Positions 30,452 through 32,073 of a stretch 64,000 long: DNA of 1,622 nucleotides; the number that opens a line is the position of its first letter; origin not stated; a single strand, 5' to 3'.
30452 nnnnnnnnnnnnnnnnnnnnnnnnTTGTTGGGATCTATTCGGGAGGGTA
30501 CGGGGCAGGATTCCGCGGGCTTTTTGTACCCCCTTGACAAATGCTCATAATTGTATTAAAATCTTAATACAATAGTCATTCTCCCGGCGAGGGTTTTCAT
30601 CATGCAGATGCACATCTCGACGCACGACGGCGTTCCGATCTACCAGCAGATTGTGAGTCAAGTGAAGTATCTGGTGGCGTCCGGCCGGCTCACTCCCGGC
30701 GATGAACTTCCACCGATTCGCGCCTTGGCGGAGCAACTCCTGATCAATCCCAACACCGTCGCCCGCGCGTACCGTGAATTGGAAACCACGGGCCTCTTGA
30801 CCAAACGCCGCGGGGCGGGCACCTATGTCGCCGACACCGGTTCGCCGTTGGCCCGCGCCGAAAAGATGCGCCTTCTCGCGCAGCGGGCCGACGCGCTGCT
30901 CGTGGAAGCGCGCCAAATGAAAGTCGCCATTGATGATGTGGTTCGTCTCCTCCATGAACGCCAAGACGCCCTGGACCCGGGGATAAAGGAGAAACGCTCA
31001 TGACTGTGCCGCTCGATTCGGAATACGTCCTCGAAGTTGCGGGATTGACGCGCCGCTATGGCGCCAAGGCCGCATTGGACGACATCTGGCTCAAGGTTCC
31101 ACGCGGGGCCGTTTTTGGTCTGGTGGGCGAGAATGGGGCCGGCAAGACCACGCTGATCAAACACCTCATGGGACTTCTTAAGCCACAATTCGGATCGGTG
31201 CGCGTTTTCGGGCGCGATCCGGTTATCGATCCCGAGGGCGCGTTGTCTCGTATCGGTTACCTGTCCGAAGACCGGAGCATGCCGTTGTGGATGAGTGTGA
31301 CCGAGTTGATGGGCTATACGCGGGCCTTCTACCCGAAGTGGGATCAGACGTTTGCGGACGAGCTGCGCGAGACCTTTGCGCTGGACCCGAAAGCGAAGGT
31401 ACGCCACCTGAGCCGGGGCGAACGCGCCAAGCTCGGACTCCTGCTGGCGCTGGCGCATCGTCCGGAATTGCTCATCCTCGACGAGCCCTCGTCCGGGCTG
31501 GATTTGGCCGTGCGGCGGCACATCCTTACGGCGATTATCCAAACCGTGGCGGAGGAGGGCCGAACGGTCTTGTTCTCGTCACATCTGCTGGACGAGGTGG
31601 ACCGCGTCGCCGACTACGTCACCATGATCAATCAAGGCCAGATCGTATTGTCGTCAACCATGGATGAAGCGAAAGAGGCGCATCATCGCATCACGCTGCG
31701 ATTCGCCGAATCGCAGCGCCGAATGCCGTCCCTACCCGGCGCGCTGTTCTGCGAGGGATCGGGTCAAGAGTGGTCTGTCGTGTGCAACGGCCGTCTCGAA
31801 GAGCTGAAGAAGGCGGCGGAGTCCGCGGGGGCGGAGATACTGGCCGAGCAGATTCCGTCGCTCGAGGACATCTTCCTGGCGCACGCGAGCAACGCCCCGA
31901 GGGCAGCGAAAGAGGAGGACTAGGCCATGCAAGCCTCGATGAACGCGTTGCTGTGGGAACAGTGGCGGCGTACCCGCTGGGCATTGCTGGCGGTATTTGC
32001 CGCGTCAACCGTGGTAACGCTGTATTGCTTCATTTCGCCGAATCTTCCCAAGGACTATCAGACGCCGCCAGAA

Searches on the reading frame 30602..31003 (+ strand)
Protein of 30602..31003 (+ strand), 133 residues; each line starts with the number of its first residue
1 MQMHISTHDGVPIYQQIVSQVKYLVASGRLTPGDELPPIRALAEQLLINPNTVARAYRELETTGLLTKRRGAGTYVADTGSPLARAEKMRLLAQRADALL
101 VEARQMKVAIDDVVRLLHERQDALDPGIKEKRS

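Call 3: search_protein_families(library=pfam, proteins=[window:30602-31003:+], max_evalue=0.01)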
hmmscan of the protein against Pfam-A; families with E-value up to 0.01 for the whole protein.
window:30602-31003:+ (133 aa): 5 families
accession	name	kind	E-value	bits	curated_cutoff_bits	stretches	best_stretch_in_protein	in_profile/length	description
PF00392.27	GntR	-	3.4e-17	62.3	27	1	14-76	2-64/64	Bacterial regulatory proteins, gntR family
PF13730.12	HTH_36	-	0.00012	22.2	25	1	35-66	24-55/55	Helix-turn-helix domain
PF02082.26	Rrf2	-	0.00055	20.5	30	1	32-75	19-63/132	Iron-dependent Transcriptional regulator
PF01047.28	MarR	-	0.0044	17.3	24.6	1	39-70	20-51/59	MarR family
PF13412.12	HTH_24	-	0.0074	16.3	21.9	0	39-66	20-47/48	Winged helix-turn-helix DNA-binding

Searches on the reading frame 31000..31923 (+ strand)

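Call 3: search_protein_families(library=pfam, proteins=[window:31000-31923:+], max_evalue=0.01)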
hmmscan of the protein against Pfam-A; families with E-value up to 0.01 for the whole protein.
window:31000-31923:+ (307 aa): 7 families
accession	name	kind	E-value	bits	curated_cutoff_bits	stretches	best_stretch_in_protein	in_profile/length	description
PF00005.33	ABC_tran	-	4.4e-24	86.1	25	1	26-164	1-136/137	ABC transporter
PF13304.12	AAA_21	-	9.8e-13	49.3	27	1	134-195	235-298/304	AAA domain, putative AbiEii toxin, Type IV TA system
PF13401.12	AAA_22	-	0.0017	19.1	27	1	41-92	10-33/130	AAA domain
PF02463.25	SMC_N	-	0.0046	16.8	40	0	41-177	29-181/220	RecF/RecN/SMC N terminal domain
PF13476.12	AAA_23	-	0.006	17.7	27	0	38-57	21-40/201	AAA domain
PF13555.12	AAA_29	-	0.0078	16.4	27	0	35-63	22-49/61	P-loop containing region of AAA domain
PF03308.22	MeaB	-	0.0087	15.5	23.1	0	19-75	16-72/273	Methylmalonyl Co-A mutase-associated GTPase MeaB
